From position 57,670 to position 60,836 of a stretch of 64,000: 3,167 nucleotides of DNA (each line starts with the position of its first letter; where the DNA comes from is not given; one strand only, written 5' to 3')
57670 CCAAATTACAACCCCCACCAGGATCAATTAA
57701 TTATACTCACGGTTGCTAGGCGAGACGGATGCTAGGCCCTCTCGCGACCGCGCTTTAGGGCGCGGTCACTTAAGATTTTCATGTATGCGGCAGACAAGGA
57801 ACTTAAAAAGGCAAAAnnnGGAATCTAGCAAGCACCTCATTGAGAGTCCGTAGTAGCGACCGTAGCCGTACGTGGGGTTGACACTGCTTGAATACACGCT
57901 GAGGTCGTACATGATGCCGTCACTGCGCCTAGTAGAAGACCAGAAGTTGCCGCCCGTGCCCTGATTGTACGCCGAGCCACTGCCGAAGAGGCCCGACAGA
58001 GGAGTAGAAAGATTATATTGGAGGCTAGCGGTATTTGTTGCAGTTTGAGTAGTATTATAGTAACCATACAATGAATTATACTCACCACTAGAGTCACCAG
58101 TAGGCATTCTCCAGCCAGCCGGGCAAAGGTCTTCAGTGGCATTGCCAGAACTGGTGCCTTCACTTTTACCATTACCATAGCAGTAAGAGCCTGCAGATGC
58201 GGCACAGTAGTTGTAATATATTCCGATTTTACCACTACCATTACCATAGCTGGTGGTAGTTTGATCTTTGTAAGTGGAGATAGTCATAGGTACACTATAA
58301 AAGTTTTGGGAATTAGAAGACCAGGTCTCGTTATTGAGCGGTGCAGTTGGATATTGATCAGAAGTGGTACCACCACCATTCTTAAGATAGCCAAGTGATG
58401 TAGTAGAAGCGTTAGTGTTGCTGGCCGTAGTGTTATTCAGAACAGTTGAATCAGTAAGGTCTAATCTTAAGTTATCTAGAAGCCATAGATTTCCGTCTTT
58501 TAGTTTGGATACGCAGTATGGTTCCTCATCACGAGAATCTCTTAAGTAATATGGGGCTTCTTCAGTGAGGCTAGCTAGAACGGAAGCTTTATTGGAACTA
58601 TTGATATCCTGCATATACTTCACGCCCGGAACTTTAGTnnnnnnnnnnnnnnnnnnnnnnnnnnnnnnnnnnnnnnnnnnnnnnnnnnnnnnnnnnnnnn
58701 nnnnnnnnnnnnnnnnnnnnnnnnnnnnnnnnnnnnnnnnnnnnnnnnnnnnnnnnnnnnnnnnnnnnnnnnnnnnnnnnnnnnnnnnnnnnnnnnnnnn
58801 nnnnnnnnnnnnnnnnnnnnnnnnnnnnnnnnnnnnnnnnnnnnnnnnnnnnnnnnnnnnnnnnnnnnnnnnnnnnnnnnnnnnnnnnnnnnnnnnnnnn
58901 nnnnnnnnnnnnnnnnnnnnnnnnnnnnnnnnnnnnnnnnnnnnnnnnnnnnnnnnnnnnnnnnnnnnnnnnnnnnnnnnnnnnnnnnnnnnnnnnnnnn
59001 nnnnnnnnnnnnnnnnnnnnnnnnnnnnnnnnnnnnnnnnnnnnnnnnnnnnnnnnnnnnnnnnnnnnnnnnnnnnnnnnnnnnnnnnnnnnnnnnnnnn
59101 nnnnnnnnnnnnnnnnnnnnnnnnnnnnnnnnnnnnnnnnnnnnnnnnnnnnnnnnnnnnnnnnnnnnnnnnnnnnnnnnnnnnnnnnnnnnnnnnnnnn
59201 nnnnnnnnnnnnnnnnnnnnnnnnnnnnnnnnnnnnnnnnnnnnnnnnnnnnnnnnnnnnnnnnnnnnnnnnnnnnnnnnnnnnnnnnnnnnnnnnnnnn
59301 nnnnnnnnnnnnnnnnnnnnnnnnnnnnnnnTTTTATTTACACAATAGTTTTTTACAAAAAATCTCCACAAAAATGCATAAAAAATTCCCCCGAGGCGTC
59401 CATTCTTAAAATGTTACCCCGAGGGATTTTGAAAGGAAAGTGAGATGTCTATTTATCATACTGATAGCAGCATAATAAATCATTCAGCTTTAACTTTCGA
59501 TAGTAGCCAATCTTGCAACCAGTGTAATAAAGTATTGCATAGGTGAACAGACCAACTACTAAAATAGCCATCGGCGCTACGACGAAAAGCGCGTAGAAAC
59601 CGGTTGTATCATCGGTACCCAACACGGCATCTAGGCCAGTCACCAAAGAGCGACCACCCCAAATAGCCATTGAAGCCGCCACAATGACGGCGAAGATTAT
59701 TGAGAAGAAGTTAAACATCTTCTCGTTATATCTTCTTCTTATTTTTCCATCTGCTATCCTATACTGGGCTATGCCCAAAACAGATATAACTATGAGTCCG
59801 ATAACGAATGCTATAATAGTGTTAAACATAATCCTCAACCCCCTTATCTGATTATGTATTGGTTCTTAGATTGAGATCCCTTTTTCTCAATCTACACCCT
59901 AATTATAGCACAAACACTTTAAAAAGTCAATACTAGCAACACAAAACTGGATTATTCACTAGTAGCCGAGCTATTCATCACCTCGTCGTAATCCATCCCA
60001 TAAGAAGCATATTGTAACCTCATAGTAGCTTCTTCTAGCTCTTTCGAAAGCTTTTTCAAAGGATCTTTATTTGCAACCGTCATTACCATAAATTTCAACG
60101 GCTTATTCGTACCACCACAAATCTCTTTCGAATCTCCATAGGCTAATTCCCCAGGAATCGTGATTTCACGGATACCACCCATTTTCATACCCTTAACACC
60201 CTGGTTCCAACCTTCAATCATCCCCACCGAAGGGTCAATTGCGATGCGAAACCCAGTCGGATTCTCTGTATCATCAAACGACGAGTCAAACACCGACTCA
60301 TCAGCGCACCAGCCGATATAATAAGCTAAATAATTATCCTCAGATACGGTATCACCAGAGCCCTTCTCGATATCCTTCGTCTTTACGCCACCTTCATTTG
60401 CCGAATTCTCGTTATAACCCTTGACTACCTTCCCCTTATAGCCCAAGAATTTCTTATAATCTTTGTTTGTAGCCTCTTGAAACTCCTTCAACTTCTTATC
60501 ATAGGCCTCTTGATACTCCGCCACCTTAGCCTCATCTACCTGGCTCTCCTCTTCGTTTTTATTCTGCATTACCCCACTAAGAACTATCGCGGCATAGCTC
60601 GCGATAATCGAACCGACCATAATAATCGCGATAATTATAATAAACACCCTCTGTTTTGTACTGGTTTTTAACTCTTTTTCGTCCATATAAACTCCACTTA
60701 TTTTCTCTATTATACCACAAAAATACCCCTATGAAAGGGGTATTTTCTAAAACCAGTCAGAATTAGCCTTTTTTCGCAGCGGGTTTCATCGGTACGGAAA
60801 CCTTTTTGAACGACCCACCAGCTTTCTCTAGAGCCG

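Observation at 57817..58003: DGR-style variable-region signature at the C-terminus of the FISUMP surface protein, with a GC-rich hairpin downstream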

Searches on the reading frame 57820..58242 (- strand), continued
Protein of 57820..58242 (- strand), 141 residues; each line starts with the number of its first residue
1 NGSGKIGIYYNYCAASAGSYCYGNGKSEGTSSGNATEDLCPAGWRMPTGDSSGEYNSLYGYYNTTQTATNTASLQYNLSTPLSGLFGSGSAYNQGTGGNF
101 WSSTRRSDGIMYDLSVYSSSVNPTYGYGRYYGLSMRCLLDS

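Call 74: search_solved_structures(query=A3, max_evalue=10, show_alignments=2)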
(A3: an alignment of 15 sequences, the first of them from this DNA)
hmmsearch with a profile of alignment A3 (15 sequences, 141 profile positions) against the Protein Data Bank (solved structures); distinct sequences matched with E-value up to 10: 2.
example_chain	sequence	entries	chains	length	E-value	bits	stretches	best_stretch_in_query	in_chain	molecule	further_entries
3lyl_A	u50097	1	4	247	0.072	16.5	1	10-43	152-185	3-oxoacyl-(Acyl-carrier-protein) reductase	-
7n4d_A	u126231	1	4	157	0.19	15.1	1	27-82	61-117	Eukaryotic translation initiation factor 5A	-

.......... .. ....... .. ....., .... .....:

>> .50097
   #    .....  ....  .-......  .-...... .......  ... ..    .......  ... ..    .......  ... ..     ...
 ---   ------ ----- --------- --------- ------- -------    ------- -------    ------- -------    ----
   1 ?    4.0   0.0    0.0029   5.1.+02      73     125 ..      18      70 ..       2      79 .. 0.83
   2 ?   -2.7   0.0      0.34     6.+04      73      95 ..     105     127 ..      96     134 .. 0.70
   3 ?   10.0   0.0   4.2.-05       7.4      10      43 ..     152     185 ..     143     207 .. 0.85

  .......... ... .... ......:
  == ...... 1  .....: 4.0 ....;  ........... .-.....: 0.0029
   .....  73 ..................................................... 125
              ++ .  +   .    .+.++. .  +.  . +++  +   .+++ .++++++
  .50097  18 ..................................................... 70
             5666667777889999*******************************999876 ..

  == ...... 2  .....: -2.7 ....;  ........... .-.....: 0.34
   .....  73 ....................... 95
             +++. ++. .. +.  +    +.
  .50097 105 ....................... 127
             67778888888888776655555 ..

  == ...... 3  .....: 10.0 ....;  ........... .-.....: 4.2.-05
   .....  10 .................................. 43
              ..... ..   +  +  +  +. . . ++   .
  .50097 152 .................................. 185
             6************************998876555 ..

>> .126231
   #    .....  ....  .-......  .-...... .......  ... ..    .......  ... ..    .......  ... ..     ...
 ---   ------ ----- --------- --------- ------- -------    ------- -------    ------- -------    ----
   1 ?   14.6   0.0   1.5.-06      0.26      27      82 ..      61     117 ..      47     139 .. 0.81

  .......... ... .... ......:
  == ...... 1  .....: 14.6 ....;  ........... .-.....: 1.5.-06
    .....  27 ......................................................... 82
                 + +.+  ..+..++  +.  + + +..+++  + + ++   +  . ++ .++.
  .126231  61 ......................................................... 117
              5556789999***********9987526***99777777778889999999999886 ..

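Call 98: find_encoding_contigs(protein=P0167, flank=3000, max_places=6)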
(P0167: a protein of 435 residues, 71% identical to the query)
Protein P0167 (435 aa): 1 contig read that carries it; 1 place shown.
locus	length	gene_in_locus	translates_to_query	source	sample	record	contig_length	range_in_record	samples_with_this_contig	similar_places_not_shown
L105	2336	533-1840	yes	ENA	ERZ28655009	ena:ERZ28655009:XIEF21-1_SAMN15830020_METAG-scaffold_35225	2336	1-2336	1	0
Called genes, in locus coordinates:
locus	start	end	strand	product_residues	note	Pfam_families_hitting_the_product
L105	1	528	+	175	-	?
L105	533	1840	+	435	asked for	PF00078:RVT_1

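Call 99: find_encoding_contigs(protein=P0155, flank=3000, max_places=6)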
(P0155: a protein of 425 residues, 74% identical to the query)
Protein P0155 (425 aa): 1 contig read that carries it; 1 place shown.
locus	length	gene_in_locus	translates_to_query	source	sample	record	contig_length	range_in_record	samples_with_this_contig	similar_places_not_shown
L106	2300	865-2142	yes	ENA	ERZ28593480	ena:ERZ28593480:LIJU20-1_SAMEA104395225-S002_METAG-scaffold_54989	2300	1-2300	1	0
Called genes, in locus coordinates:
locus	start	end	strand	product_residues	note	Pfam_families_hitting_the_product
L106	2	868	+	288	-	?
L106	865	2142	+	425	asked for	PF00078:RVT_1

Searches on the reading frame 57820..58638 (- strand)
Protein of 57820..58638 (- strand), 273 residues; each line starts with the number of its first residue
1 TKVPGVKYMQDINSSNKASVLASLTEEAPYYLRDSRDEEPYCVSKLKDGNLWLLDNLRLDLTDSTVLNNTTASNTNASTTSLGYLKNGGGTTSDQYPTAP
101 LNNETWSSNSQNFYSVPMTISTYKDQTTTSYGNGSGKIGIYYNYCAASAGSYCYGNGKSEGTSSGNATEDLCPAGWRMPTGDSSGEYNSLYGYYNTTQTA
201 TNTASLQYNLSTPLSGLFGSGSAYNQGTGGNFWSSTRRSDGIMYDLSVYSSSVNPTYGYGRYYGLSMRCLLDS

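Call 82: predict_structure(alignment_id=A5)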
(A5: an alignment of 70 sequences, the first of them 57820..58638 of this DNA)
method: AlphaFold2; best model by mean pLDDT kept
length: 273 residues; sequences in the alignment: 70
mean_pLDDT: 97.2   pTM: 0.94
mean pLDDT of the five models: 97.2, 96.3, 95.6, 94.0, 94.0
residues with pLDDT >= 90: 269; 70-90: 4; 50-70: 0; < 50: 0
segments of 3 or more residues with pLDDT < 50: none
pLDDT, mean of each block of 10 residues (from residue 1): 95 97 98 98 98 98 98 99 98 94 96 97 97 97 99 95 97 98 97 95 97 97 98 98 98 98 98 90
secondary structure, 60 per line:
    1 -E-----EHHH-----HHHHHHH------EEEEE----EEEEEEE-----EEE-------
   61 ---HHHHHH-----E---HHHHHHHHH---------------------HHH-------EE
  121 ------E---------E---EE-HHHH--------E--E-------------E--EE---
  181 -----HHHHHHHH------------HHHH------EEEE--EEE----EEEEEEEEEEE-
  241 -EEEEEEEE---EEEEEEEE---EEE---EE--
elements in order: H17-23 E30-34 E39-45 E51-53 H64-69 H79-87 H144-147 H186-193 H206-209 E216-219 E222-224 E229-239 E242-249 E253-260 E264-266

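Call 85: fold_search(model_id=the predicted structure, library=pdb)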
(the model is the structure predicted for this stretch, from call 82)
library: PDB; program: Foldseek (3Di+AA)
matches with E <= 10: 107; with E <= 0.001: 0
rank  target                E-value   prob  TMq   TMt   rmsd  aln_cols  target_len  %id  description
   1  8q4e_A                4.9e-01  0.38  0.19  0.36   4.6        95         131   15  Structure of Legionella pneumophila Lcl C-terminal domain (released 2023-12-27)
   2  4eps                  6.2e-01  0.23  0.19  0.12   7.3        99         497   16  Crystal structure of a fimbrial protein (BACOVA_04982) from Bacteroides ovatus ATCC 8483 at 1.85 A resolution (released 2012-06-13)
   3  3ka5_A                1.1e+00  0.15  0.14  0.46   4.3        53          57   24  Crystal structure of Ribosome-associated protein Y (PSrp-1) from Clostridium acetobutylicum. Northeast Structural Geno (released 2009-11-03)
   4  8oks_A                1.7e+00  0.16  0.13  0.30   2.7        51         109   16  Crystal structure of Bdellovibrio bacteriovorus Bd2740 C-terminal domain (released 2023-10-25)
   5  9s6c_C                2.5e+00  0.06  0.08  0.06   2.9        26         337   27  B12 Binding protein - BtuK1 (released 2025-09-17)
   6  3nth_A                2.6e+00  0.03  0.08  0.12  11.4        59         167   17  Crystal structure of Tudor and Aubergine [R13(me2s)] complex (released 2010-09-15)
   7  3lyv_A                2.8e+00  0.08  0.13  0.41   4.7        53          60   23  Crystal structure of a domain of ribosome-associated factor Y from streptococcus pyogenes serotype M6. Northeast Struc (released 2010-05-26)
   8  4rf0_A                2.8e+00  0.02  0.08  0.07   5.2        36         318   14  Crystal structure of the Middle-East respiratory syndrome coronavirus papain-like protease in complex with ubiquitin ( (released 2014-10-22)
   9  6yhl_A                3.0e+00  0.06  0.11  0.05   6.5        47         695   13  Crystal structure of CNFy from Yersinia pseudotuberculosis - N-terminal fragment comprising residues 1-704 (released 2020-12-30)
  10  1ka6_A                3.0e+00  0.03  0.08  0.18  11.1        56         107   12  SAP/SH2D1A bound to peptide n-pY (released 2001-11-07)
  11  3ka5_B                3.2e+00  0.09  0.14  0.46   4.2        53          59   24  Crystal structure of Ribosome-associated protein Y (PSrp-1) from Clostridium acetobutylicum. Northeast Structural Geno (released 2009-11-03)
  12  3k2t                  3.6e+00  0.06  0.12  0.44   6.4        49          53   22  Crystal structure of Lmo2511 protein from Listeria monocytogenes, northeast structural genomics consortium target LkR84A (released 2009-11-03)
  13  8oks_B                3.8e+00  0.10  0.13  0.30   2.7        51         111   16  Crystal structure of Bdellovibrio bacteriovorus Bd2740 C-terminal domain (released 2023-10-25)
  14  6t7o_A                3.8e+00  0.08  0.14  0.46   4.2        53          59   19  X-ray structure of the C-terminal domain of S. aureus Hibernating Promoting Factor (CTD-SaHPF) (released 2019-12-11)
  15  3lyv_B                3.8e+00  0.08  0.14  0.45   4.5        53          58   24  Crystal structure of a domain of ribosome-associated factor Y from streptococcus pyogenes serotype M6. Northeast Struc (released 2010-05-26)
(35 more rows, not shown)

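Call 90: fold_search(model_id=the predicted structure, library=viral)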
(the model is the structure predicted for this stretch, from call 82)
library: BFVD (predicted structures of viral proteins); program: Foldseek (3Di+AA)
matches with E <= 10: 269; with E <= 0.001: 1
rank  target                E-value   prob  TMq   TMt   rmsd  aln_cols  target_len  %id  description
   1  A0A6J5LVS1            6.5e-05  1.00  0.38  0.13  15.0       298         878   17  Fibrobacter succinogenes major paralogous domain [uncultured Caudovirales phage]
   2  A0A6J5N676            3.1e-02  0.97  0.27  0.20   3.5       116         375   16  Fibrobacter succinogenes major paralogous domain [uncultured Caudovirales phage]
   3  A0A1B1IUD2            7.0e-02  0.77  0.28  0.08   6.7       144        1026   19  (no name in the UniProt tables at hand)
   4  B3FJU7                4.3e-01  0.20  0.18  0.17   9.6        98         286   14  Virion structural protein [Pseudomonas phage 201phi2-1]
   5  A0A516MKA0            5.8e-01  0.38  0.12  0.04   2.5        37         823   19  (no name in the UniProt tables at hand)
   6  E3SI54                1.1e+00  0.12  0.13  0.12   5.0        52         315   15  Sericin 1-like protein [Synechococcus phage S-SM1]
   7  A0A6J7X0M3            1.2e+00  0.25  0.13  0.06   2.3        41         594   17  Peptidase S74 domain-containing protein [uncultured Caudovirales phage]
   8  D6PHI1                1.2e+00  0.28  0.10  0.04   2.2        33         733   15  (no name in the UniProt tables at hand)
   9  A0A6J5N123            1.2e+00  0.15  0.12  0.17   2.7        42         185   14  DUF1566 domain-containing protein [uncultured Caudovirales phage]
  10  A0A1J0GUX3            1.3e+00  0.21  0.13  0.17   2.1        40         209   15  (no name in the UniProt tables at hand)
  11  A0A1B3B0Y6            1.3e+00  0.10  0.11  0.30  10.9        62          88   19  Uncharacterized protein [Gordonia phage Jumbo]
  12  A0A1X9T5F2            1.4e+00  0.07  0.11  0.04   4.5        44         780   23  C-type lectin protein [Ranid herpesvirus 3]
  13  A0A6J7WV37            1.4e+00  0.06  0.08  0.20   8.1        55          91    9  Uncharacterized protein [uncultured Caudovirales phage]
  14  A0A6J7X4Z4            1.5e+00  0.15  0.13  0.04   2.6        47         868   15  Uncharacterized protein [uncultured Caudovirales phage]
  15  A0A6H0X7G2            1.5e+00  0.12  0.10  0.25   3.9        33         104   24  (no name in the UniProt tables at hand)
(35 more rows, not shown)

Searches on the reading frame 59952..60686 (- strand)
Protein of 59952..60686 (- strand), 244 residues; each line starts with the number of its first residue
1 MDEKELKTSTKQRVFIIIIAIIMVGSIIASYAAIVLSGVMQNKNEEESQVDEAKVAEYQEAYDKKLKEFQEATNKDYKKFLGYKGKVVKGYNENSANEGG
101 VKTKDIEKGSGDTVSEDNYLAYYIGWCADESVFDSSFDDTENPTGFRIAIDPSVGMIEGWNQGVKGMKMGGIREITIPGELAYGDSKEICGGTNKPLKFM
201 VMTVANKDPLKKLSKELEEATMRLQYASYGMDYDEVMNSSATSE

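Call 7: search_protein_families(library=pfam, proteins=[window:59952-60686:-], max_evalue=0.01)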
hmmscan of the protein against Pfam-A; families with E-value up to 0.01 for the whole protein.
window:59952-60686:- (244 aa): 3 families
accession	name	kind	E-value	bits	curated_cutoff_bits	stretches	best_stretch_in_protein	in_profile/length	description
PF00254.34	FKBP_C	-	4.4e-14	53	21.1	1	118-201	10-91/94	FKBP-type peptidyl-prolyl cis-trans isomerase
PF12679.13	ABC2_membrane_2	-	0.0034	17.1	27.2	1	3-119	5-73/283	ABC-2 family transporter protein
PF01956.21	EMC3_TMCO1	-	0.0096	16.2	27.1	0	11-76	9-74/169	Integral membrane protein EMC3/TMCO1-like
